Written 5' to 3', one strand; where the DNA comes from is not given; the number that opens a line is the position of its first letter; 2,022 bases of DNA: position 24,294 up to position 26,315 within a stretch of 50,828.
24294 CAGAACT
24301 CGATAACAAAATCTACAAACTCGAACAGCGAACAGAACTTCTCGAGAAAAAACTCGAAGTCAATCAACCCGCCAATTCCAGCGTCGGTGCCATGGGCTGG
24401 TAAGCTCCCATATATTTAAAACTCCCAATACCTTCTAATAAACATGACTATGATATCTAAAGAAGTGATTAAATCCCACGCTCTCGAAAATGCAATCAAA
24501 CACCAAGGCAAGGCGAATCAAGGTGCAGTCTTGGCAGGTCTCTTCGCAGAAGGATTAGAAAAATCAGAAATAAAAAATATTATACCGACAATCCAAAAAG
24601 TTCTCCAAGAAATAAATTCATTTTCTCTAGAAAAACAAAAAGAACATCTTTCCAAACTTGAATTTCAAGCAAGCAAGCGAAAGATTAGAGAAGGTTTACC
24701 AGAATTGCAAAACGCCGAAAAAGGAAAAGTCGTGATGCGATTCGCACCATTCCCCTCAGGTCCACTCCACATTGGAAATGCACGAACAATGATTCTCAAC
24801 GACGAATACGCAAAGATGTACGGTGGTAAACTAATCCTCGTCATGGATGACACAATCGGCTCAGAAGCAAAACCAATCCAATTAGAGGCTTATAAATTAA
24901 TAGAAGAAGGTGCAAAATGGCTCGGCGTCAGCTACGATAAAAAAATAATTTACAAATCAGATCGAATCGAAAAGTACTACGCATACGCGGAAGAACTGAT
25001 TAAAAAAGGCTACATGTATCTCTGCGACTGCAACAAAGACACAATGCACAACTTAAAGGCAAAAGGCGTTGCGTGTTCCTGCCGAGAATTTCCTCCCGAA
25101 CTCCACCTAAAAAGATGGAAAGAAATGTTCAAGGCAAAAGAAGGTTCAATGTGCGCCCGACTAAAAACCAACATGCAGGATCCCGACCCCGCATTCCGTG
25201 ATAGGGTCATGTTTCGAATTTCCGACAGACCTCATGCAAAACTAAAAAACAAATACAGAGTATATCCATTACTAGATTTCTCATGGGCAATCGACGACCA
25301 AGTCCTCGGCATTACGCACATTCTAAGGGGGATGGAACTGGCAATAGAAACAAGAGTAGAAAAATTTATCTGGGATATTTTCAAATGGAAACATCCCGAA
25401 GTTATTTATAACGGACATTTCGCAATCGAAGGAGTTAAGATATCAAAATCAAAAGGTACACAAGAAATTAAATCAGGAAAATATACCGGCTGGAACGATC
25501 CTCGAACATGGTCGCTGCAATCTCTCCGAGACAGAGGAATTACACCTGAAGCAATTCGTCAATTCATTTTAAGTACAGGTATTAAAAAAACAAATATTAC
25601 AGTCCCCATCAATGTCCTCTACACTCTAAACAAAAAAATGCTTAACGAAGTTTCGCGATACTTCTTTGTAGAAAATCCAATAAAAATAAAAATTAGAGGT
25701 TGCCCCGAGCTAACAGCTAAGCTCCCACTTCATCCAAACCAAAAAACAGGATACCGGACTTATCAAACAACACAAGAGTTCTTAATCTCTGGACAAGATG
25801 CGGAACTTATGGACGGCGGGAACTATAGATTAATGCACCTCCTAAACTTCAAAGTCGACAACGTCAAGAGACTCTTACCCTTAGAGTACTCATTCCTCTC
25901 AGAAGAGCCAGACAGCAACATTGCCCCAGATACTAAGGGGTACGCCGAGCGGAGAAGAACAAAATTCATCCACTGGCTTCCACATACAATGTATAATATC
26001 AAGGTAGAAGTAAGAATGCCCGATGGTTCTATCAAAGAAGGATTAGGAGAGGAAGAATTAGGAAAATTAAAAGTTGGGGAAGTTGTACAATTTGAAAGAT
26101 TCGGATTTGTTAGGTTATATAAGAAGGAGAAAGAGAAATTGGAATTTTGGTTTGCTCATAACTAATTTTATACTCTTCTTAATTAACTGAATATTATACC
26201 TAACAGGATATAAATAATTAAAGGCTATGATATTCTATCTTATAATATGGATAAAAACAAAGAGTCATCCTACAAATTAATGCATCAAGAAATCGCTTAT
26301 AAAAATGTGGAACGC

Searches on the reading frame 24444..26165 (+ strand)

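Call 11: search_protein_families(library=pfam, proteins=[window:24444-26165:+], max_evalue=0.001)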
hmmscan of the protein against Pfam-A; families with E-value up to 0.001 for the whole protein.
window:24444-26165:+ (573 aa): 3 families
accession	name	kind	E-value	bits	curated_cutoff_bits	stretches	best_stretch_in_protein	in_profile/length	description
PF00749.27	tRNA-synt_1c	-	6.2e-65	219.6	23.4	1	95-401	1-313/314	tRNA synthetases class I (E and Q), catalytic domain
PF03950.23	tRNA-synt_1c_C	-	5.1e-15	55.9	23.9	1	404-475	2-77/91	tRNA synthetases class I (E and Q), anti-codon binding domain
PF20974.2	tRNA-synt_1c_C2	-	1.3e-07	32.6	23.9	1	509-558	2-68/69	tRNA synthetases class I (E and Q), anti-codon binding domain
